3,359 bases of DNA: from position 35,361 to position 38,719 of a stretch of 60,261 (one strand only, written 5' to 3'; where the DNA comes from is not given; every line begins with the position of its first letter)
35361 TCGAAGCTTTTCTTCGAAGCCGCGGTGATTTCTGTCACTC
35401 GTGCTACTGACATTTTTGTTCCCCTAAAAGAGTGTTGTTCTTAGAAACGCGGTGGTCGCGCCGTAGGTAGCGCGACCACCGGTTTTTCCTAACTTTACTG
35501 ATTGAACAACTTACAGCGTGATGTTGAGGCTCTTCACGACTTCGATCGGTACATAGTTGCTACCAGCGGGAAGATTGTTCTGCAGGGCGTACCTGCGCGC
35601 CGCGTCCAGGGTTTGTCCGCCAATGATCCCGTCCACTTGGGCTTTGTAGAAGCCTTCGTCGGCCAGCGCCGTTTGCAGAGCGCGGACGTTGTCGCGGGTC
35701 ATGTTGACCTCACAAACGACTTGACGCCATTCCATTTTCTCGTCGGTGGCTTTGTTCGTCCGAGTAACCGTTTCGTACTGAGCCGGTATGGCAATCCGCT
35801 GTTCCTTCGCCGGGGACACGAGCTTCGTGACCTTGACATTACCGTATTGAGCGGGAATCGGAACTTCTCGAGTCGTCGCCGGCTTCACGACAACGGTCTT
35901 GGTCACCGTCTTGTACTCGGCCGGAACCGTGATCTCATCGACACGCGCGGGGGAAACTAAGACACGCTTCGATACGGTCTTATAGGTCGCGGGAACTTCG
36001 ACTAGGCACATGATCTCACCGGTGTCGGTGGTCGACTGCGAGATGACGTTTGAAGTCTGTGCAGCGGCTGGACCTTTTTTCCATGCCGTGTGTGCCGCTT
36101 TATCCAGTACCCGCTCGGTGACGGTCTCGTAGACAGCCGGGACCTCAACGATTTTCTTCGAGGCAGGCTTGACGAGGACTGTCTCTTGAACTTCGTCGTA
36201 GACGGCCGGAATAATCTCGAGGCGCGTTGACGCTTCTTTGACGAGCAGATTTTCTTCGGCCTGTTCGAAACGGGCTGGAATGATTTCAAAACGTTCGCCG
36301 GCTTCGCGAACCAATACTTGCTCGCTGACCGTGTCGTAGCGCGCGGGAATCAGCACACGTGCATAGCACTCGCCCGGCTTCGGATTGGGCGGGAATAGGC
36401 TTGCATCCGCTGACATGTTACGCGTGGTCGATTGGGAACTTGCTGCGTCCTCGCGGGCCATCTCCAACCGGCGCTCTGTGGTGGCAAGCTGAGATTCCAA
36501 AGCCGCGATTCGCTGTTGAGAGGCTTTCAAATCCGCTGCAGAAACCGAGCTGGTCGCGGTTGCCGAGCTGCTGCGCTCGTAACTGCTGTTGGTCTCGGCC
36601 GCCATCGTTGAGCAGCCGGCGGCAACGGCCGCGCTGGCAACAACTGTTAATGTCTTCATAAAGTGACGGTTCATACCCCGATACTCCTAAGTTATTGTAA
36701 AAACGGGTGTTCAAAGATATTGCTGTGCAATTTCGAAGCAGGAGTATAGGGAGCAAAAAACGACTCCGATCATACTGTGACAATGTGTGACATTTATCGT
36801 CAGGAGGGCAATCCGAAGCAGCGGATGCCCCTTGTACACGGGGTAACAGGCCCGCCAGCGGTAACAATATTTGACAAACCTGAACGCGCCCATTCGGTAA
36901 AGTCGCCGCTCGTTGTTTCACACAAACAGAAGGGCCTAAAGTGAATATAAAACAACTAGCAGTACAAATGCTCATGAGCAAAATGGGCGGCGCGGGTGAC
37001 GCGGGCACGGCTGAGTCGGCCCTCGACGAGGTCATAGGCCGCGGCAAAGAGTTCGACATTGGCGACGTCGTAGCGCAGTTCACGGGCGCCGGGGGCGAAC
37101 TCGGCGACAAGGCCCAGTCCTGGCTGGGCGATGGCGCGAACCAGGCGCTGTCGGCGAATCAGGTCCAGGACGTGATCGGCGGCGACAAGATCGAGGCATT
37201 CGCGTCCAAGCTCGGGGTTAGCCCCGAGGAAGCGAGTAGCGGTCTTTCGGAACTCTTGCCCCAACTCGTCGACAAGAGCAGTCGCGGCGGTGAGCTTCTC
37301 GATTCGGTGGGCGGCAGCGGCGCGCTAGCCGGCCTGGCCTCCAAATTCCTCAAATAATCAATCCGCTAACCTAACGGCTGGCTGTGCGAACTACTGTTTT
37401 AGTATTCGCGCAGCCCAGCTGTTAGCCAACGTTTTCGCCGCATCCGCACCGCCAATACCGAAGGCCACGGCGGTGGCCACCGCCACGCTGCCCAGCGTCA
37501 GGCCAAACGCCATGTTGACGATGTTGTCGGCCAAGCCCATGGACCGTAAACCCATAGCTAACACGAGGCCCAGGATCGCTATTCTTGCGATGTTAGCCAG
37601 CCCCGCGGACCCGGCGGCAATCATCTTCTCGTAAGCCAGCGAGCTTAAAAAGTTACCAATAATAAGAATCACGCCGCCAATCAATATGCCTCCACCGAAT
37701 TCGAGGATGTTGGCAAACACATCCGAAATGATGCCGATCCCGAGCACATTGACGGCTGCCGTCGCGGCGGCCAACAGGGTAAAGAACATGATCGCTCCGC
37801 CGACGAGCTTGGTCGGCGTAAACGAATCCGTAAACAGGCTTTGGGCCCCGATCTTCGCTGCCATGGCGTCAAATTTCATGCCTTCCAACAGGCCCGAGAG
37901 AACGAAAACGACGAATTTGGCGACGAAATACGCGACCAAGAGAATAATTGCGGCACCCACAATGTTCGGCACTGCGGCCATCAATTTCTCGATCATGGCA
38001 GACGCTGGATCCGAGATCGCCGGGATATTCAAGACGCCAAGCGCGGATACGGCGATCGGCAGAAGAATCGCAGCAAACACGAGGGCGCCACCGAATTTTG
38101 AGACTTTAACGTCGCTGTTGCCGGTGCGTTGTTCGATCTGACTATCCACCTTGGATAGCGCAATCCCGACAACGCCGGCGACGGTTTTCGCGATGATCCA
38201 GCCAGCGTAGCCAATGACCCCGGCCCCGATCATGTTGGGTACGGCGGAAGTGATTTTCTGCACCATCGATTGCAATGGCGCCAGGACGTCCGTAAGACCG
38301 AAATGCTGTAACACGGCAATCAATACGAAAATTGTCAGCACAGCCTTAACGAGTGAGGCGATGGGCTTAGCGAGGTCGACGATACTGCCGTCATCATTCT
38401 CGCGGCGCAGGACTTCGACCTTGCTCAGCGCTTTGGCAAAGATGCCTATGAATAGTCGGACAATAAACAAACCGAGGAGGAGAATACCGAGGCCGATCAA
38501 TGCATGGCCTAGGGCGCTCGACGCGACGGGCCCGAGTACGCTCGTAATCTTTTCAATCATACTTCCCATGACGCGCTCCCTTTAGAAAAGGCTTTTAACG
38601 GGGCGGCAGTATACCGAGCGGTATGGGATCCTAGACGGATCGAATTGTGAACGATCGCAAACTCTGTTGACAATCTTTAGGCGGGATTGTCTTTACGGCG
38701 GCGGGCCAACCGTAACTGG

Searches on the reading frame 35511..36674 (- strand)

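Call 85: search_protein_families(library=pfam, proteins=[window:35511-36674:-], max_evalue=0.001)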
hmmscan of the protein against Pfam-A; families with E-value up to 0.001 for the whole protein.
window:35511-36674:- (387 aa): 2 families
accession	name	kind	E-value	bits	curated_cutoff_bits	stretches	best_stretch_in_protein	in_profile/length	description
PF01471.23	PG_binding_1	-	6.6e-05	23.4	23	1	327-369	2-44/57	Putative peptidoglycan binding domain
PF09374.15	PG_binding_3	-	0.00048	20.7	24.6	0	330-362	3-33/76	Predicted Peptidoglycan domain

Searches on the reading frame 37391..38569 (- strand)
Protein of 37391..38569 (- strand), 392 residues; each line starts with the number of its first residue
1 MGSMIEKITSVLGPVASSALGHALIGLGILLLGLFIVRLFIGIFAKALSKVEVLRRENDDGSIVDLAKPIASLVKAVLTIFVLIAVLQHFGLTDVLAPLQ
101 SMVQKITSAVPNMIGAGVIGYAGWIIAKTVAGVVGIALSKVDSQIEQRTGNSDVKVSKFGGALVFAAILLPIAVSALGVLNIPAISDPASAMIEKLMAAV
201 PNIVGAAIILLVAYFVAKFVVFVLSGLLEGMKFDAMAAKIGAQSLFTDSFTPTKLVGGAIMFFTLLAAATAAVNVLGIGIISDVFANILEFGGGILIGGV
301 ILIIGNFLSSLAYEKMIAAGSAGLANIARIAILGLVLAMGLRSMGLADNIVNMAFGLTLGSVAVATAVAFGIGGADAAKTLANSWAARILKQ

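Call 85: search_protein_families(library=pfam, proteins=[window:37391-38569:-], max_evalue=0.001)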
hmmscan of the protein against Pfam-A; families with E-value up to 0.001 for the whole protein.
window:37391-38569:- (392 aa): 1 family
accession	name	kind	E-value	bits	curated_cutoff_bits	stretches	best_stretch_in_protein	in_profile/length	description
PF05552.17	MS_channel_1st_1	-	7.5e-24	83.8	22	2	187-235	1-49/50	Mechanosensitive ion channel, conserved TM helix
